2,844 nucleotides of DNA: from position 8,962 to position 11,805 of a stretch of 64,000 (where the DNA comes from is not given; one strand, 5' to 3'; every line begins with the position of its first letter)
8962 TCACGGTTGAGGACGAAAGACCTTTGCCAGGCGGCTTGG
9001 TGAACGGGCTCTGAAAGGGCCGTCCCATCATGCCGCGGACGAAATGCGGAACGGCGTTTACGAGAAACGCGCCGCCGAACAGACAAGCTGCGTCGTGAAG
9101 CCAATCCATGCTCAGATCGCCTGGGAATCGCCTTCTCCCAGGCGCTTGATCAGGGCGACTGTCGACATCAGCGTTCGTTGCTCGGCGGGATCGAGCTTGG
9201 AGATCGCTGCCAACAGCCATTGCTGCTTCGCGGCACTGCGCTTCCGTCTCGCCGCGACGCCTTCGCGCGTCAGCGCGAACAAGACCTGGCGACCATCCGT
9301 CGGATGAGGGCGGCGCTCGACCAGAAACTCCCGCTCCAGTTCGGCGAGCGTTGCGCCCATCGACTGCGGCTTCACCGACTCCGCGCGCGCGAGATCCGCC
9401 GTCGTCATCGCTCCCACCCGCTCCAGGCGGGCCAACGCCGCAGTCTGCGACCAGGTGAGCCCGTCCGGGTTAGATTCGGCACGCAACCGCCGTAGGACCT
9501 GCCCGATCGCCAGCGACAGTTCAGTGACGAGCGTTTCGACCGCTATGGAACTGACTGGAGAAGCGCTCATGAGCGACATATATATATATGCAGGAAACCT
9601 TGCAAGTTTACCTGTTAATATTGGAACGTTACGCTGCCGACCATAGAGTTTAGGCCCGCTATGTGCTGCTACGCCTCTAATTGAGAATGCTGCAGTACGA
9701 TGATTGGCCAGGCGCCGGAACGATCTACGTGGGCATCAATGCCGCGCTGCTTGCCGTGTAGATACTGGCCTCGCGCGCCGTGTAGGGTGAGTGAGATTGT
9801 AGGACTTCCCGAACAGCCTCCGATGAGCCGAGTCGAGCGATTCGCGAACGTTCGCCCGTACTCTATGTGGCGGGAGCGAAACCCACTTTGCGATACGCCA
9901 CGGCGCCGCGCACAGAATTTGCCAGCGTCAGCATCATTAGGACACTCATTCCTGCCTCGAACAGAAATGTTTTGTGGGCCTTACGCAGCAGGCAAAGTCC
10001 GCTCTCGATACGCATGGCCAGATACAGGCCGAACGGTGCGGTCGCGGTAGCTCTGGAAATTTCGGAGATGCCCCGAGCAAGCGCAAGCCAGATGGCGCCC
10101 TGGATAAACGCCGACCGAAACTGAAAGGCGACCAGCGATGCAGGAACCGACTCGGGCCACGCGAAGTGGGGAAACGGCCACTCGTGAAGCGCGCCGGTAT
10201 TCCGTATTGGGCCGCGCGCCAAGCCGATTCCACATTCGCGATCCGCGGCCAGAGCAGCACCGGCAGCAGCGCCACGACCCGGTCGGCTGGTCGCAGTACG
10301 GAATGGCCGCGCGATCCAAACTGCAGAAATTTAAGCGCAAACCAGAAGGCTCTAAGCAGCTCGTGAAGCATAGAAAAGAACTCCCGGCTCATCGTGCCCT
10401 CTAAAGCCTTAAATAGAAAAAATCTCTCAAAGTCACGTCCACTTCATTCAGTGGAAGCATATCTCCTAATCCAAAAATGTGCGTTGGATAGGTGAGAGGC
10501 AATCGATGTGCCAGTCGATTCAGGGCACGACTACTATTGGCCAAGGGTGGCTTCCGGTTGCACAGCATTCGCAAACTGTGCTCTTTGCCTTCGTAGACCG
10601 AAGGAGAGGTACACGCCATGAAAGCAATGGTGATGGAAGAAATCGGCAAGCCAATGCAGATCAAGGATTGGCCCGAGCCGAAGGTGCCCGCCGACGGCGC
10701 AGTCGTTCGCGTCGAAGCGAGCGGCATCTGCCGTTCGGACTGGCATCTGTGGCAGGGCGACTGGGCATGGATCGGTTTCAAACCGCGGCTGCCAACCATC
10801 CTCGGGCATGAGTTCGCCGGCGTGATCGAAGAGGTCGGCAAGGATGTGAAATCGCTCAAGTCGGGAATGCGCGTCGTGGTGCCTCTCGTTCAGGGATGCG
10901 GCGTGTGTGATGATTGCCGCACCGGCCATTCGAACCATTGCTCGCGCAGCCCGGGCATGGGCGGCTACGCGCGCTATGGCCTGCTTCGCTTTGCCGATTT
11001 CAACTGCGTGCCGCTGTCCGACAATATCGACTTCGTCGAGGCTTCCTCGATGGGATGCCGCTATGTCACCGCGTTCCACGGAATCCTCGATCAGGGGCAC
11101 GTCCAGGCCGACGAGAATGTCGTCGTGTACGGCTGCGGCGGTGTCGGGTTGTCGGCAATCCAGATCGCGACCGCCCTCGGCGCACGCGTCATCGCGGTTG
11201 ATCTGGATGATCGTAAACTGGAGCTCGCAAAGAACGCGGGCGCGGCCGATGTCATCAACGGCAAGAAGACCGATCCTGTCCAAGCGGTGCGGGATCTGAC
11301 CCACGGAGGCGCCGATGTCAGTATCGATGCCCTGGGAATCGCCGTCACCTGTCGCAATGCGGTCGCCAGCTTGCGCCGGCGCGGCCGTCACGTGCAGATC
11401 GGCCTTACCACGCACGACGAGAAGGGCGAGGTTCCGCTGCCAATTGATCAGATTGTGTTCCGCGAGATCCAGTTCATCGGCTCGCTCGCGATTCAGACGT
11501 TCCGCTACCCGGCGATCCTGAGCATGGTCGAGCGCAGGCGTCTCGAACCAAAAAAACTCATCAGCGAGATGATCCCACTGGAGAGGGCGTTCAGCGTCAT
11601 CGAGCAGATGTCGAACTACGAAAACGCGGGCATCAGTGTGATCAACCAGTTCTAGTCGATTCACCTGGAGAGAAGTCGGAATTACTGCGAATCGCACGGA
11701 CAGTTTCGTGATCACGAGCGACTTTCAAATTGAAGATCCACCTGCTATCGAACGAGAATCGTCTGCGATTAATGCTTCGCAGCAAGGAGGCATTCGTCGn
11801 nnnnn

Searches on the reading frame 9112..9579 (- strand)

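Call 28: search_protein_families(library=pfam, proteins=[window:9112-9579:-], max_evalue=0.001)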
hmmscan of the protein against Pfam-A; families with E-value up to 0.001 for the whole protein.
window:9112-9579:- (155 aa): 3 families
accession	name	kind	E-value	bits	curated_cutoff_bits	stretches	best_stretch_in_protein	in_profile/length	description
PF01047.28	MarR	-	1.6e-11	44.4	24.6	1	41-99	1-59/59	MarR family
PF12802.13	MarR_2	-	2.7e-10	40.7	27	1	40-98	2-61/61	MarR family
PF13463.12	HTH_27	-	0.00025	21.7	22.2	1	42-107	2-68/68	Winged helix DNA-binding domain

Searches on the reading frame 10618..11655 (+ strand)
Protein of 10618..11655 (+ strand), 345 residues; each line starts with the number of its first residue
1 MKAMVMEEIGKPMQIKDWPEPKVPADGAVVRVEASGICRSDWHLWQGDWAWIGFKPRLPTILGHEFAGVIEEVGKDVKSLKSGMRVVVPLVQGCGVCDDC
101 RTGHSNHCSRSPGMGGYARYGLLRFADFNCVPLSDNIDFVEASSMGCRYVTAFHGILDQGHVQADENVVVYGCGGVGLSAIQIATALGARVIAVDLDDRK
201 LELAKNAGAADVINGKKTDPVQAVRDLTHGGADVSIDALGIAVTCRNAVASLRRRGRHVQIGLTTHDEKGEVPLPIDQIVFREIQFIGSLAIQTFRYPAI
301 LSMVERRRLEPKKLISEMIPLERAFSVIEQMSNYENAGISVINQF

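Call 26: search_protein_families(library=pfam, proteins=[window:10618-11655:+], max_evalue=0.00001)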
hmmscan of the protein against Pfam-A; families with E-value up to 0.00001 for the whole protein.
window:10618-11655:+ (345 aa): 3 families
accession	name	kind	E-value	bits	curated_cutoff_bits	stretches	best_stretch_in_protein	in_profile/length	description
PF00107.32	ADH_zinc_N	-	1e-31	110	31.8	1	175-304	1-127/129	Zinc-binding dehydrogenase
PF08240.17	ADH_N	-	9.1e-29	100.2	23.5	1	26-125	3-96/104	Alcohol dehydrogenase GroES-like domain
PF01262.27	AlaDh_PNT_C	-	7.8e-07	29.2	23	1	160-210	21-74/214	Alanine dehydrogenase/PNT, C-terminal domain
